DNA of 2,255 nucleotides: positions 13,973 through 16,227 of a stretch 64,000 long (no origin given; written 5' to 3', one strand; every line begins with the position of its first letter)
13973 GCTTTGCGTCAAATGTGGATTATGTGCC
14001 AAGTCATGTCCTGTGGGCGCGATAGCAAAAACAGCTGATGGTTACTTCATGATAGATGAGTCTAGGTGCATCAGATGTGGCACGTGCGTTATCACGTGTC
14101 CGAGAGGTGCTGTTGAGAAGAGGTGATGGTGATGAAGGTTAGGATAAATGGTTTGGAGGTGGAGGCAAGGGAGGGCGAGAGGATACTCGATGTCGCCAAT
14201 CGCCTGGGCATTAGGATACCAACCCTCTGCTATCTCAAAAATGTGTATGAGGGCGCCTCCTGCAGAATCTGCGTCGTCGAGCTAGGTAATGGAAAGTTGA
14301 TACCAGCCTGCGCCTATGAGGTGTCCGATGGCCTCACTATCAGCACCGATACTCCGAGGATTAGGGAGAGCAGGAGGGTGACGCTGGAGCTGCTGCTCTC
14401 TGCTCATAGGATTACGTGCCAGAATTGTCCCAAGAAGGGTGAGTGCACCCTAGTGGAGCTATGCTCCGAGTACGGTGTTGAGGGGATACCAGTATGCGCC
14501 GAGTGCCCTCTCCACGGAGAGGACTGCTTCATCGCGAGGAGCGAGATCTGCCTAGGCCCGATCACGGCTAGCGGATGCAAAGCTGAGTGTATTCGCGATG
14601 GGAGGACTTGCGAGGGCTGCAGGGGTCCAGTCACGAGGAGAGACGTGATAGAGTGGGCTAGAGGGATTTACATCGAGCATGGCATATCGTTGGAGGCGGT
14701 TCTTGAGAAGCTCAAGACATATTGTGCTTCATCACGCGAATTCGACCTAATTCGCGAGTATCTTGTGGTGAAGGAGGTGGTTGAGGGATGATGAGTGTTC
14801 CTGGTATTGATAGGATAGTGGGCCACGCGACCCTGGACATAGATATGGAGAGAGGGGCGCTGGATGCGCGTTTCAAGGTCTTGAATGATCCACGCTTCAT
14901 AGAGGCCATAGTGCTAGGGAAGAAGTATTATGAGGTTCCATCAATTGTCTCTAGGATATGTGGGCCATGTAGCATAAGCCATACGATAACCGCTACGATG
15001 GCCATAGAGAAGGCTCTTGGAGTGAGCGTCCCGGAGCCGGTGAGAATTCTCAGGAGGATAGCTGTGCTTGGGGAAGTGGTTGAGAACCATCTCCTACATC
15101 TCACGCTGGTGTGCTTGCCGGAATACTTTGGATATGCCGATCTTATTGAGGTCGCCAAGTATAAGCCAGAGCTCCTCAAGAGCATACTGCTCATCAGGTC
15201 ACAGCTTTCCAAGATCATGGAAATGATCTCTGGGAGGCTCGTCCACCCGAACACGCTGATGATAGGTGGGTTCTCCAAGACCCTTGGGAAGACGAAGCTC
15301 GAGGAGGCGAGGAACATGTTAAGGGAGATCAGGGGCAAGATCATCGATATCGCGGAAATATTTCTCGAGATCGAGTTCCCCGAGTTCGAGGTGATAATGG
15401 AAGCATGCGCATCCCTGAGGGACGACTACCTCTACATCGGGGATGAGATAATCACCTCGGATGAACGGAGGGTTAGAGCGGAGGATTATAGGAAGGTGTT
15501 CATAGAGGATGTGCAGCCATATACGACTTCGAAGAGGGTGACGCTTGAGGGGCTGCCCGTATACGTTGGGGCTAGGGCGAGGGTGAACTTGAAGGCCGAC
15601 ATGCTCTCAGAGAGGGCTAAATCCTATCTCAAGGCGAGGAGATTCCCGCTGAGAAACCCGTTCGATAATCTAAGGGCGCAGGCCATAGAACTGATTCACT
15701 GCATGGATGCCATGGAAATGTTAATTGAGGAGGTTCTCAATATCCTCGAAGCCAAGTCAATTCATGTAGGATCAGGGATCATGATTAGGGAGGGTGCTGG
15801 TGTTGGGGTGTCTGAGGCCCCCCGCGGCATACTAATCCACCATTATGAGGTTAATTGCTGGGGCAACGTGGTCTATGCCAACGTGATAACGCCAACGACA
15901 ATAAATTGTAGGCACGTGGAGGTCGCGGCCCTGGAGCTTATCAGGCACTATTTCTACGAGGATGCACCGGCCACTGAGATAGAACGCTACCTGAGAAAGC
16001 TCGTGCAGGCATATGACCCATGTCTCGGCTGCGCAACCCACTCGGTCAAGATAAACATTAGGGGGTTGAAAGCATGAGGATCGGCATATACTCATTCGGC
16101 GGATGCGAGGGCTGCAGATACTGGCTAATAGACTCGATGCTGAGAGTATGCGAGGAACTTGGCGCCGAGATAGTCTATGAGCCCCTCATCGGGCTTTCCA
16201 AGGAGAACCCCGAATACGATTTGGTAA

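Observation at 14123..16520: NiFe small subunit is split into two permuted halves flanking the large-subunit gene, each fused to other Fe-S modules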

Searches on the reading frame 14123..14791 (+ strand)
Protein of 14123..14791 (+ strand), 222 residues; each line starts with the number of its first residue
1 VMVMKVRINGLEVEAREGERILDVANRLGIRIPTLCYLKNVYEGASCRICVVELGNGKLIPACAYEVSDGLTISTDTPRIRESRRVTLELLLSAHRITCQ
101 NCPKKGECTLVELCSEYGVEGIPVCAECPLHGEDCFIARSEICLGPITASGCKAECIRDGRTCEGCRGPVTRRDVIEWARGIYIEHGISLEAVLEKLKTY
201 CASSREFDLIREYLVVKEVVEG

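Call 3: search_protein_families(library=pfam, proteins=[window:14123-14791:+], max_evalue=0.01)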
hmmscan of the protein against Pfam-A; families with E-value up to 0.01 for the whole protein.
window:14123-14791:+ (222 aa): 2 families
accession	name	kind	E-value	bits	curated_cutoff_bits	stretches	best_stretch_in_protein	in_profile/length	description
PF13510.11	Fer2_4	-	2.7e-15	56.6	22.8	1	5-77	5-81/82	2Fe-2S iron-sulfur cluster binding domain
PF10588.14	NADH-G_4Fe-4S_3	-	9.9e-11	41.4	27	1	84-121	1-38/40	NADH-ubiquinone oxidoreductase-G iron-sulfur binding region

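Call 4: search_protein_families(library=ncbifam, proteins=[window:14123-14791:+], max_evalue=0.01)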
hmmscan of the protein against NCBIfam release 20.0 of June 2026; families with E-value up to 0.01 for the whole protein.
window:14123-14791:+ (222 aa): 10 families
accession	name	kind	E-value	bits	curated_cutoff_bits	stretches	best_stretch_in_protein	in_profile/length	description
NF040763.1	FeFe_hydrog_A6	exception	3.3e-36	124.8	765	1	5-126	2-124/571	NADH-dependent [FeFe] hydrogenase, group A6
NF005745.0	PRK07569.1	equivalog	1.4e-28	99.8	333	1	1-131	1-132/238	bidirectional hydrogenase complex protein HoxU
NF006305.0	PRK08493.1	equivalog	6.9e-26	90.6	591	1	4-120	2-117/819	NADH-quinone oxidoreductase subunit G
NF040762.1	Hydr_FeFe_Clost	exception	6.2e-23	81.2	900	1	5-117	2-115/572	ferredoxin hydrogenase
TIGR01973.1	NuoG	equivalog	2.9e-21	75.9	470.05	1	6-118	1-114/606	NADH-quinone oxidoreductase subunit NuoG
NF009454.0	PRK12814.1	equivalog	3.8e-20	71.8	916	1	1-101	1-102/657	putative NADPH-dependent glutamate synthase small subunit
NF005895.0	PRK07860.1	equivalog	5e-16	57.9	802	1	4-111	18-128/811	NADH-quinone oxidoreductase subunit G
NF040831.1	sulfhyd_ShyD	equivalog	2.5e-13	50.2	460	1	121-201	157-238/240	NAD(P)-dependent hydrogenase/sulfhydrogenase 2 subunit delta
NF040836.1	sulfhyd_HydD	equivalog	4.8e-13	48.9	500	1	122-208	164-252/261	NADPH-dependent hydrogenase/sulfhydrogenase 1 subunit delta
NF045875.1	F420_non_VhuG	exception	0.00014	21.2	450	1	94-169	172-239/286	F420-non-reducing hydrogenase subunit VhuG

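Call 6: search_solved_structures(query=window:14123-14791:+, max_evalue=0.001, show_alignments=3)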
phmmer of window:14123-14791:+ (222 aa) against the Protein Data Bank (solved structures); distinct sequences matched with E-value up to 0.001: 76 (the best 60 are shown).
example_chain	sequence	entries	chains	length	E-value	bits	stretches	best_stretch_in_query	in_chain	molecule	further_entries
7q4v_A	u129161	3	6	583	4e-26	95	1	5-127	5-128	Iron hydrogenase HydA1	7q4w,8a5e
8a6t_A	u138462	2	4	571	4.3e-21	78.6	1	4-122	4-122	Electron bifurcating hydrogenase subunit HydA1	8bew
7t2r_A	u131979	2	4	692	9.2e-21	77.5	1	6-122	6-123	NiFe hydrogenase subunit A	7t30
7p5h_A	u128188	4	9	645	2e-20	76.4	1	4-124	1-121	Fe-hydrogenase, subunit alpha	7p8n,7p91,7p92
9bov_A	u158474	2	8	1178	3.2e-20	75.7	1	2-101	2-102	Molybdopterin oxidoreductase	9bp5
9iho_G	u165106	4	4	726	2.2e-19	73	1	5-119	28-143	NUAM (75 kDa) subunit of mitochondrial NADH:ubiquinone oxidoreductase (Complex I)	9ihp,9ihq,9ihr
6tg9_A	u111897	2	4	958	7.2e-18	68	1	6-122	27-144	Formate dehydrogenase subunit alpha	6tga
6gcs_A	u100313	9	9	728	2e-17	66.6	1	5-119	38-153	75-KDA PROTEIN (NUAM) | Subunit NUAM of NADH:Ubiquinone Oxidoreductase (Complex I) | NADH-ubiquinone oxidoreductase 78 kDa subunit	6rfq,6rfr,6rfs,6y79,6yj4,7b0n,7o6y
7q5y_A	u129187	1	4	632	2.6e-16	62.9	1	4-121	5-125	NADH dehydrogenase I chain G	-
9wxb_B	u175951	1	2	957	5.4e-16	61.9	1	6-122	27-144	Formate dehydrogenase alpha subunit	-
7arc_G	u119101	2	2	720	1e-15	61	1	4-118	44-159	75 kDa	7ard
7zm7_A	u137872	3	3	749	1.5e-15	60.4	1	5-120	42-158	NADH-ubiquinone oxidoreductase-like protein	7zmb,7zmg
7zd6_3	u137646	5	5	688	2.3e-15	59.8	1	4-118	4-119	NADH-ubiquinone oxidoreductase 75 kDa subunit, mitochondrial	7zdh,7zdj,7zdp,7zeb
5lnk_3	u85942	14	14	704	2.3e-15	59.8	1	4-118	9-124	Mitochondrial complex I, 75 kDa subunit | NADH:ubiquinone oxidoreductase core subunit S1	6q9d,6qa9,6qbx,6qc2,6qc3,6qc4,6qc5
9w2u_G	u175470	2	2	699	2.3e-15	59.8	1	4-118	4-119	NADH-ubiquinone oxidoreductase 75 kDa subunit, mitochondrial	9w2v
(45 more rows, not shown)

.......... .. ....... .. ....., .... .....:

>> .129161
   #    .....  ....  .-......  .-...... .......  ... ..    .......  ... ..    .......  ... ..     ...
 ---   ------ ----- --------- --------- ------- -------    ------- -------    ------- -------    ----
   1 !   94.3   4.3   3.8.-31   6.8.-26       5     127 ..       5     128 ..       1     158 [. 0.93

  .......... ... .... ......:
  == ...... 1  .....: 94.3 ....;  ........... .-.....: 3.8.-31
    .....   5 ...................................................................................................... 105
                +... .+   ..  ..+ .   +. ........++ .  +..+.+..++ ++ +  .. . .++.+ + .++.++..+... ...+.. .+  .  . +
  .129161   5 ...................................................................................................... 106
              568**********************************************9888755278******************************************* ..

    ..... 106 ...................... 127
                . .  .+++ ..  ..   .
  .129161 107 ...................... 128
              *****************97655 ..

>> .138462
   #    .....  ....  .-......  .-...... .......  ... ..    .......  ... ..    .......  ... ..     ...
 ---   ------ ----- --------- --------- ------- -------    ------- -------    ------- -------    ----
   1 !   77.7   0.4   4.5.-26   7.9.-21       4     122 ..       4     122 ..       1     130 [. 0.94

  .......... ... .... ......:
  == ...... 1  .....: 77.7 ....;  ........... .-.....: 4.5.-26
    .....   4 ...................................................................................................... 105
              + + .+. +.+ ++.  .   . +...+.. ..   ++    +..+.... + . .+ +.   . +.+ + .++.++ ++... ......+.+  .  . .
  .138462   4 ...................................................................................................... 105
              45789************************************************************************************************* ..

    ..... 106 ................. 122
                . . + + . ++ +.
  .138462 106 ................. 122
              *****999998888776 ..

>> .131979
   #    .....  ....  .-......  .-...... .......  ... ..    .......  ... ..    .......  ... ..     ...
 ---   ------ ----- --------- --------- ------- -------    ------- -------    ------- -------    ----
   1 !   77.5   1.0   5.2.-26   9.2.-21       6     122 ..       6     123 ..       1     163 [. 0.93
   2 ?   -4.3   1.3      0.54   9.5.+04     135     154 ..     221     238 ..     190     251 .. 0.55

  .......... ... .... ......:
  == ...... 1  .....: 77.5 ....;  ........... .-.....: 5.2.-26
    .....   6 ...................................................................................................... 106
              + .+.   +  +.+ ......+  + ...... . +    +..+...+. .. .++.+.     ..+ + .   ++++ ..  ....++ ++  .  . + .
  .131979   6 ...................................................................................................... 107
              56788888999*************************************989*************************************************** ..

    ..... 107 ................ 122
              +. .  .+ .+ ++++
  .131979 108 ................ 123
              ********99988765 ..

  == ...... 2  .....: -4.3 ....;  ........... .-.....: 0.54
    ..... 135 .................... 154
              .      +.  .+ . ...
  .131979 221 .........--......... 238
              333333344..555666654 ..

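Call 10: find_homologous_proteins(query=window:14123-14791:+, max_evalue=0.00001)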
Query window:14123-14791:+ (222 aa): 61 proteins with E <= 0.00001 among 246 candidates.
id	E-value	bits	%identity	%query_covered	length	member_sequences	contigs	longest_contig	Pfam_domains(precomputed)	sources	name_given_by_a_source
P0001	1.1e-132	458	94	98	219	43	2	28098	PF13510.12,PF10588.15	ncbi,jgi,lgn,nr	ncbi:MAG: 2Fe-2S iron-sulfur cluster-binding protein [Thaumarchaeota archaeon]|jgi:predicted molibdo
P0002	4.9e-125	433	86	98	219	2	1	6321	PF13510.12,PF10588.15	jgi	-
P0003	1.1e-120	419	85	98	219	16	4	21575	PF13510.12,PF10588.15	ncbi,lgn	ncbi:MAG: 2Fe-2S iron-sulfur cluster-binding protein [Nitrososphaerota archaeon]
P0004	1.8e-115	402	82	98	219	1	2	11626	PF13510.12,PF10588.15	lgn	-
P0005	1.8e-115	402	78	98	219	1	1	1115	PF13510.12,PF10588.15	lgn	-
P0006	1.1e-94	334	66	96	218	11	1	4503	PF13510.12,PF10588.15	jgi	-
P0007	4.2e-90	319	65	96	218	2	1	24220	PF13510.12,PF10588.15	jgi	-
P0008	4.0e-81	290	59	95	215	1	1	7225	PF13510.12,PF10588.15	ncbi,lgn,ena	-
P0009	5.5e-80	286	59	95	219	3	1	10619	PF13510.12,PF10588.15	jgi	-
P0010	1.2e-79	285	60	95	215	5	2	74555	PF13510.12,PF10588.15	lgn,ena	-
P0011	2.0e-76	274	58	93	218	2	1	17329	PF13510.12,PF10588.15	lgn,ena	-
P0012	3.4e-75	270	55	93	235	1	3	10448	PF13510.12,PF10588.15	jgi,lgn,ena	-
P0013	1.8e-74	268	58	94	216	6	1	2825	PF13510.12,PF10588.15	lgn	-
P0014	1.2e-73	265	52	95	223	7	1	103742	PF13510.12,PF10588.15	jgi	jgi:ferredoxin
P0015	5.2e-73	263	54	96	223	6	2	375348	PF13510.12,PF10588.15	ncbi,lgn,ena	-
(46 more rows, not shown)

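Call 13: find_related_loci(query=A2, collection=genome_contigs, flank=6000)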
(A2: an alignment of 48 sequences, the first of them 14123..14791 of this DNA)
Query A2 (222 aa) in genome_contigs; peptide patterns used: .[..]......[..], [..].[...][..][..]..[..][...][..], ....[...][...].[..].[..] (x = any residue, [..] = any of these).
600 stretches matched a pattern (row limit reached: there are more); 586 encode a relative of the query (tblastn E <= 1e-3); the best 80 are kept; 80 distinct loci.
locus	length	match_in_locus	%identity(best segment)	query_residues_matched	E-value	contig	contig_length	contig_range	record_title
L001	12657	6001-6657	93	3-221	1e-131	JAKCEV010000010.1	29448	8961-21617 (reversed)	MAG: Candidatus Wolframiiraptor allenii isolate LGB-01.bin.22 NODE_239_length_29448_cov_18.052495, whole genome shotgun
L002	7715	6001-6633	61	4-214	9e-85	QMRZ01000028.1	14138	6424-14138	MAG: Thermoprotei archaeon isolate B17_G15 B17_Guay15_scaffold_00816, whole genome shotgun sequence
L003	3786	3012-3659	51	3-213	2e-73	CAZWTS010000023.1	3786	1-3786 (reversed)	MAG TPA_asm: uncultured Desulfurococcales archaeon isolate binchicken_co219_299 genome assembly, contig: k141_665878, wh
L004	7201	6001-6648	51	3-213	2e-72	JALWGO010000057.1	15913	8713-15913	MAG: Thermoprotei archaeon isolate T11_metabat2_scaf2bin.179 T11_NODE_1423_length_15913_cov_3.819777, whole genome shotg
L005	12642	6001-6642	50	2-214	8e-70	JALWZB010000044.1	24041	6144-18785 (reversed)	MAG: Desulfurococcales archaeon isolate T2_metabat1_scaf2bin.068 T2_NODE_1666_length_24041_cov_3.479510, whole genome sh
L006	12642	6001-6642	50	3-215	5e-69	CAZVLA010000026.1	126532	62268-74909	MAG TPA_asm: uncultured Desulfurococcaceae archaeon isolate binchicken_co219_376 genome assembly, contig: k141_1241510,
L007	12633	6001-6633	51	2-210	4e-69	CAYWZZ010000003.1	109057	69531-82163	MAG TPA_asm: uncultured Candidatus Bathyarchaeia archaeon isolate SRP104967_co1_9 genome assembly, contig: NODE_34_lengt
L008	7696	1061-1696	52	1-210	6e-67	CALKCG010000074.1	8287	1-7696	MAG: uncultured archaeon isolate S1_Bin_METABAT__59_1 genome assembly, contig: c_000002598888, whole genome shotgun sequ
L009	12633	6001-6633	44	3-212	2e-62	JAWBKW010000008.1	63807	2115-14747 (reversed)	MAG: Sulfolobales archaeon isolate GXS_201912_bins_22 GXS_201912_bins_22_scaffold_8, whole genome shotgun sequence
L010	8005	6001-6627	47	1-207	9e-63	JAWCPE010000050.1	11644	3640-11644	MAG: Candidatus Bathyarchaeia archaeon isolate JZ-2_201808_bins_182 JZ-2_201808_bins_182_scaffold_50, whole genome shotg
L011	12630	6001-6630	46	3-212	2e-60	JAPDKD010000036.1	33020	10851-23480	MAG: archaeon isolate S6B1_HD70 c_000000000421, whole genome shotgun sequence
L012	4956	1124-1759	47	4-212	2e-60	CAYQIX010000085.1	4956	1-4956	MAG TPA_asm: uncultured Desulfurococcaceae archaeon isolate binchicken_co6_527 genome assembly, contig: NODE_23036_lengt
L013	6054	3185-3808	45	4-211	2e-59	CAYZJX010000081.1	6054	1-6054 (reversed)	MAG TPA_asm: uncultured Desulfurococcaceae archaeon isolate binchicken_co6_186 genome assembly, contig: NODE_17318_lengt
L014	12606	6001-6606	47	1-203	8e-60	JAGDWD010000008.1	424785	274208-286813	MAG: Desulfurococcales archaeon isolate KUA_Bin18 NODE_5_length_424785_cov_17.354986, whole genome shotgun sequence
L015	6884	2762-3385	45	4-211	2e-58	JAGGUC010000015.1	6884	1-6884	MAG: Desulfurococcales archaeon isolate AUK064 PB_MBMC_018_c_000000000160, whole genome shotgun sequence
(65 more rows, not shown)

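Call 38: predict_structure(alignment_id=A2)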
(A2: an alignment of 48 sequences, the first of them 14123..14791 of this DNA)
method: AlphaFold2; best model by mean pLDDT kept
length: 222 residues; sequences in the alignment: 48
mean_pLDDT: 81.6   pTM: 0.68
mean pLDDT of the five models: 81.6, 80.5, 78.9, 78.3, 77.1
residues with pLDDT >= 90: 84; 70-90: 81; 50-70: 53; < 50: 4
segments of 3 or more residues with pLDDT < 50: 220-222
pLDDT, mean of each block of 10 residues (from residue 1): 91 96 96 81 71 97 95 97 90 66 69 83 64 80 81 54 70 82 91 90 87 71 45
secondary structure, 60 per line:
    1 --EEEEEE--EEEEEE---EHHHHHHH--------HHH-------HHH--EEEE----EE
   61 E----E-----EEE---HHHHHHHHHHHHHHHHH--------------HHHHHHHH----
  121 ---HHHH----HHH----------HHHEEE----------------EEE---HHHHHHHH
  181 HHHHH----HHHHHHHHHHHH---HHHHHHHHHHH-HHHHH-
elements in order: E3-8 E11-16 H21-27 E51-54 E59-61 E72-74 H78-94 H109-116 H124-127 E148-150 E167-169 H173-185 H190-201 H205-215 H217-221

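Call 43: fold_search(model_id=the predicted structure, library=pdb)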
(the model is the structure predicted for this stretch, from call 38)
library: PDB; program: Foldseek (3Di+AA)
matches with E <= 10: 400; with E <= 0.001: 122
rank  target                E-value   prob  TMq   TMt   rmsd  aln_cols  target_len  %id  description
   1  8a6t_A                5.8e-11  1.00  0.47  0.19   3.9       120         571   36  Cryo-EM structure of the electron bifurcating Fe-Fe hydrogenase HydABC complex from Thermoanaerobacter kivui in the re (released 2023-02-15)
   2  7q4w_A                3.2e-10  1.00  0.47  0.19   4.2       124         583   43  CryoEM structure of electron bifurcating Fe-Fe hydrogenase HydABC complex A. woodii in the oxidised state (released 2023-02-15)
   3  5oef_B                1.5e-09  1.00  0.45  0.18   3.7       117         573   29  Active semisynthetic [FeFe]-hydrogenase CpI with aza-diselenato-bridged [2Fe] cofactor (released 2017-11-29)
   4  4xdc_A                2.1e-09  1.00  0.46  0.18   3.8       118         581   29  Active semisynthetic [FeFe]-hydrogenase CpI with aza-dithiolato-bridged [2Fe] cofactor (released 2015-11-11)
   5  8aln_B                2.1e-09  1.00  0.45  0.19   3.8       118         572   29  CO-bound [FeFe]-hydrogenase I from Clostridium pasteurianum (CpI) at 1.34 Angstrom (released 2022-12-14)
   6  9bov_A                2.4e-09  1.00  0.39  0.08   4.3       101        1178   44  Structure of electron bifurcating Nfn-ABC complexed with NAD from Caldicellulosiruptor saccharolyticus (released 2025-03-05)
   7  5byq_B                2.4e-09  1.00  0.45  0.18   3.7       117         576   29  Semisynthetic [FeFe]-hydrogenase CpI with oxodithiolato-bridged [2Fe] cofactor (released 2015-11-11)
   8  4xdd_A                2.4e-09  1.00  0.45  0.18   3.8       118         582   29  Apo [FeFe]-Hydrogenase CpI (released 2015-11-11)
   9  5la3_A                3.0e-09  1.00  0.45  0.18   3.7       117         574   29  [FeFe]-hydrogenase CpI from Clostridium pasteurianum, variant E279A (released 2017-06-21)
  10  7o6y_A                3.2e-09  1.00  0.46  0.15   4.0       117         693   28  Cryo-EM structure of respiratory complex I under turnover (released 2021-11-10)
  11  7t30_A                3.2e-09  1.00  0.46  0.16   4.1       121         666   36  Structure of electron bifurcating Ni-Fe hydrogenase complex HydABCSL in FMN/NAD(H) bound state (released 2022-03-16)
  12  5byr_B                3.2e-09  1.00  0.45  0.18   3.8       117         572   29  Semisynthetic [FeFe]-hydrogenase CpI with propane-dithiolato-bridged [2Fe] cofactor (released 2015-11-11)
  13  6gm4_B                3.2e-09  1.00  0.45  0.18   3.8       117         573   29  [FeFe]-hydrogenase CpI from Clostridium pasteurianum, variant S319A (released 2018-11-07)
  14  9ihp_G                4.1e-09  1.00  0.46  0.15   4.0       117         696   32  Open state without NUQM and with flavoprotein (classification state 3) of Pichia pastoris mitochondrial complex I in c (released 2025-10-15)
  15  1feh                  4.3e-09  1.00  0.45  0.19   3.7       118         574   29  FE-ONLY HYDROGENASE FROM CLOSTRIDIUM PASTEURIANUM (released 1999-01-13)
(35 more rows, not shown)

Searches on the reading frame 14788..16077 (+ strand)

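Call 3: search_protein_families(library=pfam, proteins=[window:14788-16077:+], max_evalue=0.01)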
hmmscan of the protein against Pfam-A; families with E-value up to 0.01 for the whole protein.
window:14788-16077:+ (429 aa): 2 families
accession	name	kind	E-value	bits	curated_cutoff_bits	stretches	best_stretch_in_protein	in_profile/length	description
PF00374.24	NiFeSe_Hases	-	1.4e-25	90.7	25.8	2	36-126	1-88/508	Nickel-dependent hydrogenase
PF00346.24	Complex1_49kDa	-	0.0007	19.2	24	1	137-193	15-71/271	Respiratory-chain NADH dehydrogenase, 49 Kd subunit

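Call 4: search_protein_families(library=ncbifam, proteins=[window:14788-16077:+], max_evalue=0.01)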
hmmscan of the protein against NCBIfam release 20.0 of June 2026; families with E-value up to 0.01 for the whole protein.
window:14788-16077:+ (429 aa): 16 families
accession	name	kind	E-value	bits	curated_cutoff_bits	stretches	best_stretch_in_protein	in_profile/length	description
NF040828.1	sulfhyd_ShyA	equivalog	2.7e-81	273.6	700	1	8-421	9-414/415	NAD(P)-dependent hydrogenase/sulfhydrogenase 2 subunit alpha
NF040832.1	sulfhyd_HydA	equivalog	1.6e-70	238.4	880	1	4-421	7-425/426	NADPH-dependent hydrogenase/sulfhydrogenase 1 subunit alpha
TIGR03295.1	frhA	equivalog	8.5e-38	130.4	392.5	1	10-420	13-397/412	coenzyme F420 hydrogenase subunit alpha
NF041785.2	VhuA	equivalog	2.9e-35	121.6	800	2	6-189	8-195/418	F420-non-reducing hydrogenase Vhu subunit A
NF033181.1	NiFeSe_hydrog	equivalog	3.6e-32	111.9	600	2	4-129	6-128/507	nickel-dependent hydrogenase large subunit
NF045518.1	H2_NiFeSe_large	exception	1e-26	93.8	780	2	3-118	5-120/485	NiFeSe hydrogenase large subunit HysA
NF007778.0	PRK10467.1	equivalog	9.8e-17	60.4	969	2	4-108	7-111/567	hydrogenase 2 large subunit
NF007550.0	PRK10170.1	equivalog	1.6e-14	53.2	1101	2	5-109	22-127/597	Ni/Fe-hydrogenase large subunit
NF004739.1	PRK06075.1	equivalog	1.1e-08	34.3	360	1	38-194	41-185/384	NADH-quinone oxidoreductase subunit D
TIGR01962.1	NuoD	equivalog_domain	3.4e-06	26.2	459.35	1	39-192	44-185/386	NADH dehydrogenase (quinone) subunit D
NF040602.1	F420_dehyd_FpoD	exception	1e-05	24.8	600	1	37-192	47-190/372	F420H2 dehydrogenase subunit FpoD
NF043013.1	DeGluthAmidYersProt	equivalog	0.00094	18.4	500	1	290-387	164-260/278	deaminated glutathione amidase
NF008974.0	PRK12322.1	equivalog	0.0043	16.1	522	1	38-191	47-188/366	NADH-quinone oxidoreductase subunit D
NF008728.0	PRK11742.1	equivalog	0.0047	15.3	840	0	68-185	285-390/598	NADH-quinone oxidoreductase subunit C/D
NF009808.0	PRK13292.1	equivalog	0.0048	14.8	1156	1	63-189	473-587/791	NADH-quinone oxidoreductase subunit B/C/D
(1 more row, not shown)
